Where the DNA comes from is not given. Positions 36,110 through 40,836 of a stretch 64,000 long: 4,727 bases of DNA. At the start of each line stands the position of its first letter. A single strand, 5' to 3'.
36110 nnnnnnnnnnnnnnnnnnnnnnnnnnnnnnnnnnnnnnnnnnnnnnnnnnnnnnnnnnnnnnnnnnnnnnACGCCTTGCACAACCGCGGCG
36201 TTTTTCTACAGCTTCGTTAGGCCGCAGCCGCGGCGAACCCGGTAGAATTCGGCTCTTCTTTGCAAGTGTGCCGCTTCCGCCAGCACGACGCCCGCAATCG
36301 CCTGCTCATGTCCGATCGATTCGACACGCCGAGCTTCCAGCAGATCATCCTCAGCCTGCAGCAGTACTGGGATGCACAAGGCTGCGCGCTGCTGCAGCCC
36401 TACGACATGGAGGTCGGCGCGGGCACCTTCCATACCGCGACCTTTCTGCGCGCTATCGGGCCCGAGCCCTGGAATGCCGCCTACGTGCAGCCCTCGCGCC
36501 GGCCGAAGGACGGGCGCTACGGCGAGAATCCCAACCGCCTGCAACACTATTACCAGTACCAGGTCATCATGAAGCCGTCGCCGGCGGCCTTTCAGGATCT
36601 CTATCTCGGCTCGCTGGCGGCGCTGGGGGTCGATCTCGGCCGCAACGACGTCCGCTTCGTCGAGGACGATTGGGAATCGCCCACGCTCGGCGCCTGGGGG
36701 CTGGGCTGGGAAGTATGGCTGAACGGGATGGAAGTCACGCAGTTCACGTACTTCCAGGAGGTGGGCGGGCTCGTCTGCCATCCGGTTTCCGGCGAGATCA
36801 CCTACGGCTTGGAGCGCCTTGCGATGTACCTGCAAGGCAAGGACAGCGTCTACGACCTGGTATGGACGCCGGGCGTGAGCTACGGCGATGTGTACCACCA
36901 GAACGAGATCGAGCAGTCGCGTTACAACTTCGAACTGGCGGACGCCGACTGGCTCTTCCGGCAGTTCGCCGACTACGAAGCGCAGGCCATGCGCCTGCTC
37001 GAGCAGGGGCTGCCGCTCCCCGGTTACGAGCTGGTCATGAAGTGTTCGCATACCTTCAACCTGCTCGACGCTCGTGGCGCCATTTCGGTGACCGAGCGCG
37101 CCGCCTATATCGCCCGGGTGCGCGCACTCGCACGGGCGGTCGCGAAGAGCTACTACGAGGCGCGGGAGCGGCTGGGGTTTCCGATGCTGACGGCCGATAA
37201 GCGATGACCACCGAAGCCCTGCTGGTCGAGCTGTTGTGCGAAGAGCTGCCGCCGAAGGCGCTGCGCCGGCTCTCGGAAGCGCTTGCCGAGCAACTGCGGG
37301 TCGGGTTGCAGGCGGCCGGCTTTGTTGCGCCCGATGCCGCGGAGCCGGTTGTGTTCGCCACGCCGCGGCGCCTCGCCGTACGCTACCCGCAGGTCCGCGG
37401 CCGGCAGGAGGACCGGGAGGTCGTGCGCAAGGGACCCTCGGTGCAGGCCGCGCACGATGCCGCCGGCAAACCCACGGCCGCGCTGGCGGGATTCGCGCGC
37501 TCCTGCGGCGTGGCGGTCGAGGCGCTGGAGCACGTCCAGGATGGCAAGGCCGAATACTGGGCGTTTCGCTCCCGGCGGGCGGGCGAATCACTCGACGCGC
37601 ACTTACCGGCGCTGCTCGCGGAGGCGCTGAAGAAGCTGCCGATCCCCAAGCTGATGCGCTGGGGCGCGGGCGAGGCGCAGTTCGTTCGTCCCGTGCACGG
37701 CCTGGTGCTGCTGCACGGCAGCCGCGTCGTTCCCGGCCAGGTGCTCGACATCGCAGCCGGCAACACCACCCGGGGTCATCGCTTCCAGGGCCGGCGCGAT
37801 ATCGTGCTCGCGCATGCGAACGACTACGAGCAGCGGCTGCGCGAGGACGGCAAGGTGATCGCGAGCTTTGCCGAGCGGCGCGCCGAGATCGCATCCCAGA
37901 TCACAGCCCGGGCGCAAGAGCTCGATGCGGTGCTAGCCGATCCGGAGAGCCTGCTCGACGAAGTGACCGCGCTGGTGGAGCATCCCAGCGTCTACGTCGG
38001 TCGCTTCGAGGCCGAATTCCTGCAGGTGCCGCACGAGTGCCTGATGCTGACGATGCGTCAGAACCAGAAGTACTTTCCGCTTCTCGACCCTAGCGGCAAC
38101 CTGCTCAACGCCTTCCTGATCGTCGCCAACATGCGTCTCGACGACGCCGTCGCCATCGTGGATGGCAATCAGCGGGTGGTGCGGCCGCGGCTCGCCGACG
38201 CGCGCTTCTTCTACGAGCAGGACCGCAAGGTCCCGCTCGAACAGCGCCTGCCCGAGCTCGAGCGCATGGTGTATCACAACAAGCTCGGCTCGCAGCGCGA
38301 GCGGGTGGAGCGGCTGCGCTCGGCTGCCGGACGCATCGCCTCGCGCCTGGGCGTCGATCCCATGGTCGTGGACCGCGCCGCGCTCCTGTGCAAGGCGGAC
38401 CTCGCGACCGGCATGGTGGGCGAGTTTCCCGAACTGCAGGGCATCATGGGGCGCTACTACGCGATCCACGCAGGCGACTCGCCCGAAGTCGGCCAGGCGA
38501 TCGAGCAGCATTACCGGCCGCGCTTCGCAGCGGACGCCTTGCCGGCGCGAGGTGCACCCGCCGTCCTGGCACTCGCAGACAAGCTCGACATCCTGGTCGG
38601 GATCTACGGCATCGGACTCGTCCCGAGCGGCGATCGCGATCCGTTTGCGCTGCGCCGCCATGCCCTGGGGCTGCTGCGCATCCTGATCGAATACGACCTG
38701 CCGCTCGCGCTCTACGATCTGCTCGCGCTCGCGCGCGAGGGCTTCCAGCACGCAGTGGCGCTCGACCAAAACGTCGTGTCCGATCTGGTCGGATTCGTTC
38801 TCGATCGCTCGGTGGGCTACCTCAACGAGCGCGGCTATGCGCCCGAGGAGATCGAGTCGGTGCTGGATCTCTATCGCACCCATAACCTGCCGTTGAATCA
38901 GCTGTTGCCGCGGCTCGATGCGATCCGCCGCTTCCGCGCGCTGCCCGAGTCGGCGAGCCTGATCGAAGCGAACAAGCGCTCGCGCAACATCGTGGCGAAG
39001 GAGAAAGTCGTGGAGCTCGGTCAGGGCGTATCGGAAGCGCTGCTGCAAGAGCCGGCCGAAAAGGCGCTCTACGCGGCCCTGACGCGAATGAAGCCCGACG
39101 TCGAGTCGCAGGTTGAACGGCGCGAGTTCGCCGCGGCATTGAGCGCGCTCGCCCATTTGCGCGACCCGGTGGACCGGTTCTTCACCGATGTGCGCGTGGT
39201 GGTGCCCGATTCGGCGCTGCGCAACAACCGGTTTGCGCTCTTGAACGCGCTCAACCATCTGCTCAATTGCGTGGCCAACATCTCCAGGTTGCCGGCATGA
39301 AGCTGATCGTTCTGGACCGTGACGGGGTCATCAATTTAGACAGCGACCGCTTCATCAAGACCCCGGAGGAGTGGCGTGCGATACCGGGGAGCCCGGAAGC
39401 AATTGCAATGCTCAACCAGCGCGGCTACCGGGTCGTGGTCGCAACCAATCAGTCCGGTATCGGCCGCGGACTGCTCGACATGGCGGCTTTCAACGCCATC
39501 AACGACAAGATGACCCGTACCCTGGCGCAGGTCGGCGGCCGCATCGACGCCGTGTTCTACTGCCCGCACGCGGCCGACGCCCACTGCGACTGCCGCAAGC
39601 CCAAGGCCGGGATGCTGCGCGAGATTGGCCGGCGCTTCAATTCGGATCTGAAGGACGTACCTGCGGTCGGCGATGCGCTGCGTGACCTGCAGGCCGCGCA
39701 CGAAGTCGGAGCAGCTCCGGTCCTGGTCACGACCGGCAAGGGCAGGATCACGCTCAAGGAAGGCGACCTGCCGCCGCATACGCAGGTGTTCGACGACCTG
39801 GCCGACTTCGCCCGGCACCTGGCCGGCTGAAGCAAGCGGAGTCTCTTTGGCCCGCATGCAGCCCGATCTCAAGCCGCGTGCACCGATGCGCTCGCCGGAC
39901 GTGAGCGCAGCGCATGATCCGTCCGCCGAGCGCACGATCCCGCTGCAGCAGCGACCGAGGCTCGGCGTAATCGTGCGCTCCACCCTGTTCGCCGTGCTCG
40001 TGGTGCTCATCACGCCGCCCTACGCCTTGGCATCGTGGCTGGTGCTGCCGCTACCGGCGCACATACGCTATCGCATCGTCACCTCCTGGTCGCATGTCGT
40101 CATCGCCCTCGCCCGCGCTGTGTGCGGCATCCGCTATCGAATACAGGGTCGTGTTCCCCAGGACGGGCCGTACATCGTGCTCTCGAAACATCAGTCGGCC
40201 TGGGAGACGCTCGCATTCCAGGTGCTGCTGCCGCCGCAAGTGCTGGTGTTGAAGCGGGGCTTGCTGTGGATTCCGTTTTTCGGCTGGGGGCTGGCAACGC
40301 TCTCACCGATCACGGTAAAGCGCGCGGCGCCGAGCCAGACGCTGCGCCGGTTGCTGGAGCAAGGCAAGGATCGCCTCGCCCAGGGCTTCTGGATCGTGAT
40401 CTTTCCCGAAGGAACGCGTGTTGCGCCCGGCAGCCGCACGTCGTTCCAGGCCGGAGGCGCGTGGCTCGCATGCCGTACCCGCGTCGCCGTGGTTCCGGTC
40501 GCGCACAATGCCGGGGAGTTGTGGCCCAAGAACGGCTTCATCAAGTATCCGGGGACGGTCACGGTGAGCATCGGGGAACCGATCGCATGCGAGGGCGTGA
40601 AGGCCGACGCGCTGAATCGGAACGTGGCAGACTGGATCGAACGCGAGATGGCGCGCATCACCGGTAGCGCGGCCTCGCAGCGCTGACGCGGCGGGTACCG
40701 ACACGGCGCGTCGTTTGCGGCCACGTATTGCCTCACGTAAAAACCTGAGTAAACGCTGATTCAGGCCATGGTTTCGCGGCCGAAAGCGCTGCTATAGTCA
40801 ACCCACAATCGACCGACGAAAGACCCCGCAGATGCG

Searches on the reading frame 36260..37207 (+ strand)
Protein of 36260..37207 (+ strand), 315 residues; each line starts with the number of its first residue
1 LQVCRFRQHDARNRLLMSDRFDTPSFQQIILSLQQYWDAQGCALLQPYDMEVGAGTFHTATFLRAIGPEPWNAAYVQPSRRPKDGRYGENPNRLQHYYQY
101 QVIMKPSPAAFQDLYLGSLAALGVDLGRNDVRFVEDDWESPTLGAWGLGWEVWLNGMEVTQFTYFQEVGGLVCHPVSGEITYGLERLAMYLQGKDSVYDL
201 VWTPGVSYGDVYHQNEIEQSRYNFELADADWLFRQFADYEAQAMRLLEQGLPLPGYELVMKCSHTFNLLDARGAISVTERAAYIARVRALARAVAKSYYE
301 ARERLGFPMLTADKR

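Call 61: search_protein_families(library=pfam, proteins=[window:36260-37207:+], max_evalue=0.00001)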
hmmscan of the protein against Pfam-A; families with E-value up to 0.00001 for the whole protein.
window:36260-37207:+ (315 aa): 1 family
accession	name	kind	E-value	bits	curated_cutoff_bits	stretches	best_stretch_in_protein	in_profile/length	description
PF02091.20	tRNA-synt_2e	-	2.2e-148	493.4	27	1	26-303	1-278/278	Glycyl-tRNA synthetase alpha subunit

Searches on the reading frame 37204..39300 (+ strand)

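Call 61: search_protein_families(library=pfam, proteins=[window:37204-39300:+], max_evalue=0.00001)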
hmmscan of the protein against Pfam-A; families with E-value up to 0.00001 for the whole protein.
window:37204-39300:+ (698 aa): 2 families
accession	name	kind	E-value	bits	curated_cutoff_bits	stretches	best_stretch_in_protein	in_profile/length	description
PF02092.22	tRNA_synt_2f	-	3.8e-191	637.1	29.2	1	6-554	1-535/536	Glycyl-tRNA synthetase beta subunit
PF05746.21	DALR_1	-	2.2e-10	41.1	22.3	1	588-688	3-103/117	DALR anticodon binding domain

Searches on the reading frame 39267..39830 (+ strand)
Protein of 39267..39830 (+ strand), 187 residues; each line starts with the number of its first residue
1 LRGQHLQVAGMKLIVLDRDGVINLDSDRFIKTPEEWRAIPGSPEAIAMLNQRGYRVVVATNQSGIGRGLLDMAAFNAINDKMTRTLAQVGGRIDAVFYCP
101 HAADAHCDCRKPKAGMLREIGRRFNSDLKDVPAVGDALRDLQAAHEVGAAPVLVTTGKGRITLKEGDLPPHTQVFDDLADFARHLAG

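Call 61: search_protein_families(library=pfam, proteins=[window:39267-39830:+], max_evalue=0.00001)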
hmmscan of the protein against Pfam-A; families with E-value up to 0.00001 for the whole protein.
window:39267-39830:+ (187 aa): 5 families
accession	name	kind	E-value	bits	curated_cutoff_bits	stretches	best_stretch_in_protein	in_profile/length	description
PF13242.12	Hydrolase_like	-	1.4e-13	51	22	1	109-180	2-74/75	HAD-hyrolase-like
PF08645.17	PNK3P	-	1.2e-10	41.8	22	1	25-137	15-126/161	Polynucleotide kinase 3 phosphatase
PF00702.32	Hydrolase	-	1.9e-09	38.6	26.4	1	25-148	86-191/191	haloacid dehalogenase-like hydrolase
PF13419.12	HAD_2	-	2.9e-06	28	23.8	0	108-150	132-174/178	Haloacid dehalogenase-like hydrolase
PF13344.12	Hydrolase_6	-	3.4e-06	27.4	27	0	14-65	1-42/101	Haloacid dehalogenase-like hydrolase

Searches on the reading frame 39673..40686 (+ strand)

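Call 61: search_protein_families(library=pfam, proteins=[window:39673-40686:+], max_evalue=0.00001)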
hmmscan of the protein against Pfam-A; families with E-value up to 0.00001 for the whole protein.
window:39673-40686:+ (337 aa): 1 family
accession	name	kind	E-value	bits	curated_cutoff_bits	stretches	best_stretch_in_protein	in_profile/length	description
PF01553.26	Acyltransferase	-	3.8e-18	66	23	1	153-278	2-131/132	Acyltransferase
